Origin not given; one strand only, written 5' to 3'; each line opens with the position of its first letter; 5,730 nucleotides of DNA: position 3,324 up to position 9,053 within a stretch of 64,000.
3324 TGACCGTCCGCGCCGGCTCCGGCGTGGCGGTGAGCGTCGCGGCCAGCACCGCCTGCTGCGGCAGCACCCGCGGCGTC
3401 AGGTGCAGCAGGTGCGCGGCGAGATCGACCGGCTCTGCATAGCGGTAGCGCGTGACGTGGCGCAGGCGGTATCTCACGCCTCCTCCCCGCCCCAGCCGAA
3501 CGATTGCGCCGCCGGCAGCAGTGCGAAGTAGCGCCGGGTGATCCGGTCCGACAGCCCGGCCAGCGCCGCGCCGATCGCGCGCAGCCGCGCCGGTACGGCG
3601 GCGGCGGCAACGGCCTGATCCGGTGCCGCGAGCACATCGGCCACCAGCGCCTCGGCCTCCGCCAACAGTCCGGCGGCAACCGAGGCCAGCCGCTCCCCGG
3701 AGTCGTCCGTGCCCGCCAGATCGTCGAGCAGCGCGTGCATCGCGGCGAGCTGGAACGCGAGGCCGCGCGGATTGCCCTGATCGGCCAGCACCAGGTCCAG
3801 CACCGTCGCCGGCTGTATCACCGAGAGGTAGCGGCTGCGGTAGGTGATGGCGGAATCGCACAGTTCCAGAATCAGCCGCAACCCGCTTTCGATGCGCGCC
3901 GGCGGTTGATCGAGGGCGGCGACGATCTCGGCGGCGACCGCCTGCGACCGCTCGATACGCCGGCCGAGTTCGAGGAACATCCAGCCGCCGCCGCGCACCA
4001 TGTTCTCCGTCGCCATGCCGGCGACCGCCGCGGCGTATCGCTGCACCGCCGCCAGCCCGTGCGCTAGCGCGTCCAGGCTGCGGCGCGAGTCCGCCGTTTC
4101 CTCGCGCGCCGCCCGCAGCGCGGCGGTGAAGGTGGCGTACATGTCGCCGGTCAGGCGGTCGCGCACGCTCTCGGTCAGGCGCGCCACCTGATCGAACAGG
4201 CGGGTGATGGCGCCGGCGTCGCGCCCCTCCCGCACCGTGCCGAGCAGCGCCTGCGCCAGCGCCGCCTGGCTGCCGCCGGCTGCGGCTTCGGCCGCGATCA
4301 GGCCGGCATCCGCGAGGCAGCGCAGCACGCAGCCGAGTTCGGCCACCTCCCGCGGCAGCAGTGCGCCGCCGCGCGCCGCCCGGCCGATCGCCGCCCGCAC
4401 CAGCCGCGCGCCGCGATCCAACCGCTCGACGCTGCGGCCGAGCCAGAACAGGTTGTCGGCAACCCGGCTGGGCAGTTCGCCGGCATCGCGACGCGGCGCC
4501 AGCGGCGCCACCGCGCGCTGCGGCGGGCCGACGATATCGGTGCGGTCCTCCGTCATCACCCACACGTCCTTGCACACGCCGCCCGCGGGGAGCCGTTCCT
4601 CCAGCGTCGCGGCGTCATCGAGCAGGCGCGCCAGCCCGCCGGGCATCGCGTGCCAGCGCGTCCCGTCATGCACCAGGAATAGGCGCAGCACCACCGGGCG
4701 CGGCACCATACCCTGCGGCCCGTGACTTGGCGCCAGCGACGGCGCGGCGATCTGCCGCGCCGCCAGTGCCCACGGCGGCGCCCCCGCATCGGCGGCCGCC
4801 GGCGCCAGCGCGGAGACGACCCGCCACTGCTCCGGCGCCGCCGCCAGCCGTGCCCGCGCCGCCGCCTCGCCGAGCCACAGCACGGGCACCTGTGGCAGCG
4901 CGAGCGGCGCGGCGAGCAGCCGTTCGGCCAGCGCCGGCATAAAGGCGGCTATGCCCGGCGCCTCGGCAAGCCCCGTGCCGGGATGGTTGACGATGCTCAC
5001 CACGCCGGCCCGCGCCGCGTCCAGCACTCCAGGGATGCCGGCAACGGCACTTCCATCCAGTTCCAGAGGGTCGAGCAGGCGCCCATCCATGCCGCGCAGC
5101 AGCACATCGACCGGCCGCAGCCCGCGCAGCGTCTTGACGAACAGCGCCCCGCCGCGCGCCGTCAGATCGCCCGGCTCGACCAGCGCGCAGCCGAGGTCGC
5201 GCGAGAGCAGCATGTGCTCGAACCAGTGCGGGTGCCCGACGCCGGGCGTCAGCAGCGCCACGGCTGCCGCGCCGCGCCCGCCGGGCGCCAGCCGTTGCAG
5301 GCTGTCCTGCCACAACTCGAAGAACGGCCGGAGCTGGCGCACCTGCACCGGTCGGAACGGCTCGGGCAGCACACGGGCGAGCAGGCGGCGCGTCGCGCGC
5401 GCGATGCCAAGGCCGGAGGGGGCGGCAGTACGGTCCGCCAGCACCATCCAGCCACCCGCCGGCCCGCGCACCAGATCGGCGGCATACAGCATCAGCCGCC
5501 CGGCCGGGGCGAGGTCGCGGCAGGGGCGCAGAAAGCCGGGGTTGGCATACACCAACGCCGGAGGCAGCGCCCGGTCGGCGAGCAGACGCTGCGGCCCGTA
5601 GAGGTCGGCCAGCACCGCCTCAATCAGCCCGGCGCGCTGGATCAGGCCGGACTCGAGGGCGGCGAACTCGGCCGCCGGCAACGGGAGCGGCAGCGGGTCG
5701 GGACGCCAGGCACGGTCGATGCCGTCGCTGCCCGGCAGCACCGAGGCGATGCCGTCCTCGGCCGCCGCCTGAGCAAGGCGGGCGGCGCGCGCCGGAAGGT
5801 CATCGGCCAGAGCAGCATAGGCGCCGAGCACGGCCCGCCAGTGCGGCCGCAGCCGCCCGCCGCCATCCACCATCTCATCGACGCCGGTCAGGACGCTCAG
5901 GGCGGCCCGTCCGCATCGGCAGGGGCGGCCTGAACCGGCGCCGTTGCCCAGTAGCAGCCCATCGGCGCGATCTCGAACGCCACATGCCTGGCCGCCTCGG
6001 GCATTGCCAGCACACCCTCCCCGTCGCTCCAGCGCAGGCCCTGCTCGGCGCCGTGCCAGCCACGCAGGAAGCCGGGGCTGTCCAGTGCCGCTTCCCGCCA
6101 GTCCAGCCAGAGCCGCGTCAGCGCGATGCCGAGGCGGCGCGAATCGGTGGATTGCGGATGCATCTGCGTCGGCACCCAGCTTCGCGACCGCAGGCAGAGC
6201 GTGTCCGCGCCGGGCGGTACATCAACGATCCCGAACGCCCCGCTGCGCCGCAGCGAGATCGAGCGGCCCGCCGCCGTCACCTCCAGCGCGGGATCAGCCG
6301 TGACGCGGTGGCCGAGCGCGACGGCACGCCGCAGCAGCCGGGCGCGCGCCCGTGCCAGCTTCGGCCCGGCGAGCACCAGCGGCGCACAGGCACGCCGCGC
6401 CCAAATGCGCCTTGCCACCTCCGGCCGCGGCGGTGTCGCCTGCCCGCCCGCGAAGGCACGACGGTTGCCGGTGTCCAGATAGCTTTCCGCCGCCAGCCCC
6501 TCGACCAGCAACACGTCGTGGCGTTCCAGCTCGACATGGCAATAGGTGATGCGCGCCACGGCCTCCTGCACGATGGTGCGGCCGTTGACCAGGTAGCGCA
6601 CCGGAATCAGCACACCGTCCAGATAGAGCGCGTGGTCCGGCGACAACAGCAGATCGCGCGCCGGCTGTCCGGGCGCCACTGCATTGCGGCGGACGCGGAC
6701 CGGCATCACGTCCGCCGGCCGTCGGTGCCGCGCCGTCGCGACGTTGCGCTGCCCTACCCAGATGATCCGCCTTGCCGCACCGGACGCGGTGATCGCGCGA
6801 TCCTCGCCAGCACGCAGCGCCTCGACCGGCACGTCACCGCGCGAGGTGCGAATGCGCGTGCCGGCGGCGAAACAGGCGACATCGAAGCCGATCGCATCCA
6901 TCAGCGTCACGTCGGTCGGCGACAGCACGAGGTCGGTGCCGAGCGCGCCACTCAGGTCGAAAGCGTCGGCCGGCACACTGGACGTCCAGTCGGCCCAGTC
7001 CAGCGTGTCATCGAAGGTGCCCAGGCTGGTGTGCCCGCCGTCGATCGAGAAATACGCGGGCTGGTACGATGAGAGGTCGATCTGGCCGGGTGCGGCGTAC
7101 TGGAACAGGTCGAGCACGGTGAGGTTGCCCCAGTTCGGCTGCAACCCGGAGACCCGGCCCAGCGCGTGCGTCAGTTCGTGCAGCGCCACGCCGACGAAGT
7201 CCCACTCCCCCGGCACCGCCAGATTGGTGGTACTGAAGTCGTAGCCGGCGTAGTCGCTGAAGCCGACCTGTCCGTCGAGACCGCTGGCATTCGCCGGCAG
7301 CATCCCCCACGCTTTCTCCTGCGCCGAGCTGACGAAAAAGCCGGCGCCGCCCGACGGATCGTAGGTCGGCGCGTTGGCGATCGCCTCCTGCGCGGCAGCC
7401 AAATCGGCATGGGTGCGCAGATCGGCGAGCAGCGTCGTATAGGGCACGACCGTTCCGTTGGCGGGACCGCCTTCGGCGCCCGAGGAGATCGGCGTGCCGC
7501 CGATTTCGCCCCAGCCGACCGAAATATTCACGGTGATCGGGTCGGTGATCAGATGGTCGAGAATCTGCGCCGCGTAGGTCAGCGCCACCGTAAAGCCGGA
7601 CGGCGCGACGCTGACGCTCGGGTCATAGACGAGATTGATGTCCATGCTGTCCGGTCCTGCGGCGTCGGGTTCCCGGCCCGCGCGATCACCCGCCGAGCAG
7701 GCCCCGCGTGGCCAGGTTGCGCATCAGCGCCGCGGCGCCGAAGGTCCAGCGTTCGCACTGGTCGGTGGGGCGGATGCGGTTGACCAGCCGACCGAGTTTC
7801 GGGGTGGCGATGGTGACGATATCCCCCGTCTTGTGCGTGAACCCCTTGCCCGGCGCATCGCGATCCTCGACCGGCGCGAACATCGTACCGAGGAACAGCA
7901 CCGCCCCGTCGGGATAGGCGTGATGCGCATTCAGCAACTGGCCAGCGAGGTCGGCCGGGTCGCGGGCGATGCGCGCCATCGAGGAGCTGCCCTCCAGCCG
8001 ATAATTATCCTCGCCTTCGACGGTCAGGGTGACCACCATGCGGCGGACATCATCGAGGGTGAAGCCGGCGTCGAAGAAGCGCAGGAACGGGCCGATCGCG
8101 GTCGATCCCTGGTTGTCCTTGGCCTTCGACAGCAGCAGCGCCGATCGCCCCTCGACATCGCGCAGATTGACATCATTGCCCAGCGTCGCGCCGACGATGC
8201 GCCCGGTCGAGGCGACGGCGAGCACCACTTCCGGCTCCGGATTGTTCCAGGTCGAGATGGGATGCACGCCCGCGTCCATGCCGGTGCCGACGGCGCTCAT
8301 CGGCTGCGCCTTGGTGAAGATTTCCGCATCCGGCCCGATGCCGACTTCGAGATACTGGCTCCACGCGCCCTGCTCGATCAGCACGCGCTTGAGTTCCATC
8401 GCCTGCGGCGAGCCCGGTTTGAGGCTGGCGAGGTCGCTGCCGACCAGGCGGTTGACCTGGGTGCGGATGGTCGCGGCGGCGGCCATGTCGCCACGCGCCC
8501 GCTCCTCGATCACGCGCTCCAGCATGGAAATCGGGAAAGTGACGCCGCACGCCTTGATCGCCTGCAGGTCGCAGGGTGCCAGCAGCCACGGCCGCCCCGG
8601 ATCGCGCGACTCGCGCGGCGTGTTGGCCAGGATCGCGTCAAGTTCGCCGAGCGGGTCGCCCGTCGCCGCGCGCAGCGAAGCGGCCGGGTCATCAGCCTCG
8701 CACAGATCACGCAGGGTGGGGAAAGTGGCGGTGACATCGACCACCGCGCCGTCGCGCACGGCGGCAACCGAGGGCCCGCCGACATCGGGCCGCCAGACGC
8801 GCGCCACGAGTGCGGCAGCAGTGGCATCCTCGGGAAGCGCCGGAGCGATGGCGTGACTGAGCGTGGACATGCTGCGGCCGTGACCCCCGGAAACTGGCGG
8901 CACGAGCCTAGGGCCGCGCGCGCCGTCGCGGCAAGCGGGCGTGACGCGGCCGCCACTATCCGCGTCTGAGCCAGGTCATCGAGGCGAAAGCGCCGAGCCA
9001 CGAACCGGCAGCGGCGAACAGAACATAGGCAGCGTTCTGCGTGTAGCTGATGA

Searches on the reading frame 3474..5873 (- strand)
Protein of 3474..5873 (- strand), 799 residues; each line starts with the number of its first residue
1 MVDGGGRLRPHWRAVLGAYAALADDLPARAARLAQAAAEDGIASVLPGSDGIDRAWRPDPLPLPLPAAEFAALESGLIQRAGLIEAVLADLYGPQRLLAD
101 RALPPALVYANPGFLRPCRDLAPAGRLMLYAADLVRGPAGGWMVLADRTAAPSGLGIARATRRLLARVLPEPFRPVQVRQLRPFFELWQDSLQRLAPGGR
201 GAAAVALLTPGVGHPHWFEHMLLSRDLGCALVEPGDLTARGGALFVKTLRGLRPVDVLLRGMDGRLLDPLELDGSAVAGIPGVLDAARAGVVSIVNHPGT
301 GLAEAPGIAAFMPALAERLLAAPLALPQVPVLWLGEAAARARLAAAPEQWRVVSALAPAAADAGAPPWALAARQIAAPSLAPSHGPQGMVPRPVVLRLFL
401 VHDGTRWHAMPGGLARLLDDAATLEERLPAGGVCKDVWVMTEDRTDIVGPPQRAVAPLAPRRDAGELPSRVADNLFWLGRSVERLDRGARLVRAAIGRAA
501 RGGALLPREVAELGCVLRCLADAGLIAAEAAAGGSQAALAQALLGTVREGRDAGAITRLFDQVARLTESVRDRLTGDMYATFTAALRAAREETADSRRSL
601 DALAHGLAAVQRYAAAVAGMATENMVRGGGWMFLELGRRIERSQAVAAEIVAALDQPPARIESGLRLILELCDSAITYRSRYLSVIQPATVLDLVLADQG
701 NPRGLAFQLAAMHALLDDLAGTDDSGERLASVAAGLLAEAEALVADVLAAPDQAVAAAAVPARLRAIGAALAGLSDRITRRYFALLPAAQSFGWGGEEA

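Call 49: search_protein_families(library=pfam, proteins=[window:3474-5873:-], max_evalue=0.001)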
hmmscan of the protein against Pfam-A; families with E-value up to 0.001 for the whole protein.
window:3474-5873:- (799 aa): 3 families
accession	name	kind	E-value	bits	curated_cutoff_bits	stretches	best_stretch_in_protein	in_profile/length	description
PF14403.11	CP_ATPgrasp_2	-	2.6e-98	329.8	32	1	62-417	1-373/374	Circularly permuted ATP-grasp type 2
PF04174.18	CP_ATPgrasp_1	-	5.1e-61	206.9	23.1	1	65-343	4-284/332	A circularly permuted ATPgrasp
PF04168.17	Alpha-E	-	7.3e-55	187.2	20.8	1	467-783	1-294/294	A predicted alpha-helical domain with a conserved ER motif.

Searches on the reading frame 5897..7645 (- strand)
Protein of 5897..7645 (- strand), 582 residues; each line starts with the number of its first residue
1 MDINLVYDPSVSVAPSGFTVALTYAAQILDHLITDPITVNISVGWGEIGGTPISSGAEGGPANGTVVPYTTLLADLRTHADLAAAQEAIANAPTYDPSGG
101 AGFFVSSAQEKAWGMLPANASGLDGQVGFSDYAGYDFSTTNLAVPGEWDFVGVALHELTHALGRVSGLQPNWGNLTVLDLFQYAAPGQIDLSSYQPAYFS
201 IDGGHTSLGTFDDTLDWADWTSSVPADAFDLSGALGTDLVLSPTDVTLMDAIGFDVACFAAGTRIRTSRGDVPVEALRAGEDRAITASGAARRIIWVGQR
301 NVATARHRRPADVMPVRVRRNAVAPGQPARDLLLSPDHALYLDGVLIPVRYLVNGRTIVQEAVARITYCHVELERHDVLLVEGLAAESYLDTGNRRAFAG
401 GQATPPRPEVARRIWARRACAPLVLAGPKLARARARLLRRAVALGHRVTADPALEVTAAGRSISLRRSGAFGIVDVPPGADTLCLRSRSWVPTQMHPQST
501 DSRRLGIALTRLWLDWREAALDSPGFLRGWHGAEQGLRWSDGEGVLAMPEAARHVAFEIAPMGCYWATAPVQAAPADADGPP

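Call 49: search_protein_families(library=pfam, proteins=[window:5897-7645:-], max_evalue=0.001)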
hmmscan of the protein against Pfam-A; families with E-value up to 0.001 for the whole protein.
window:5897-7645:- (582 aa): 1 family
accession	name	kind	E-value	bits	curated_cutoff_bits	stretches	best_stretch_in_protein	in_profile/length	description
PF13403.11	Hint_2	-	2.2e-44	151.9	28.4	1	258-392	2-146/147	Hint domain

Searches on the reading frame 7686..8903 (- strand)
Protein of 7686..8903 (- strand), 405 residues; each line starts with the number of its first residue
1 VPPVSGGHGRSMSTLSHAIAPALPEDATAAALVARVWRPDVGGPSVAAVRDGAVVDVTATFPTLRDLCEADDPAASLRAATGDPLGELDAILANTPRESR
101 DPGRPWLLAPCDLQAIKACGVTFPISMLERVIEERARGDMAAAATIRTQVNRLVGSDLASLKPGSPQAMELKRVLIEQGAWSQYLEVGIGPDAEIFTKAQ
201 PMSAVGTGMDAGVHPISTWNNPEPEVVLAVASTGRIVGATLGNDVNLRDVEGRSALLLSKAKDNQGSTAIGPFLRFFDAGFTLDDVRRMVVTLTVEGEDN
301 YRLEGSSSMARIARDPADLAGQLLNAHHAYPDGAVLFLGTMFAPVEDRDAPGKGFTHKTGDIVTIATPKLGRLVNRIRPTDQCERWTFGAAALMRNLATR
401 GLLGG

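Call 49: search_protein_families(library=pfam, proteins=[window:7686-8903:-], max_evalue=0.001)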
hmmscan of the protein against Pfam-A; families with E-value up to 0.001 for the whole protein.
window:7686-8903:- (405 aa): 1 family
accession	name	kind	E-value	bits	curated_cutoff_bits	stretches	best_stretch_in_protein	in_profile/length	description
PF01557.24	FAA_hydrolase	-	8e-08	32.6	23.9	1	236-377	84-213/214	Fumarylacetoacetate (FAA) hydrolase C-terminal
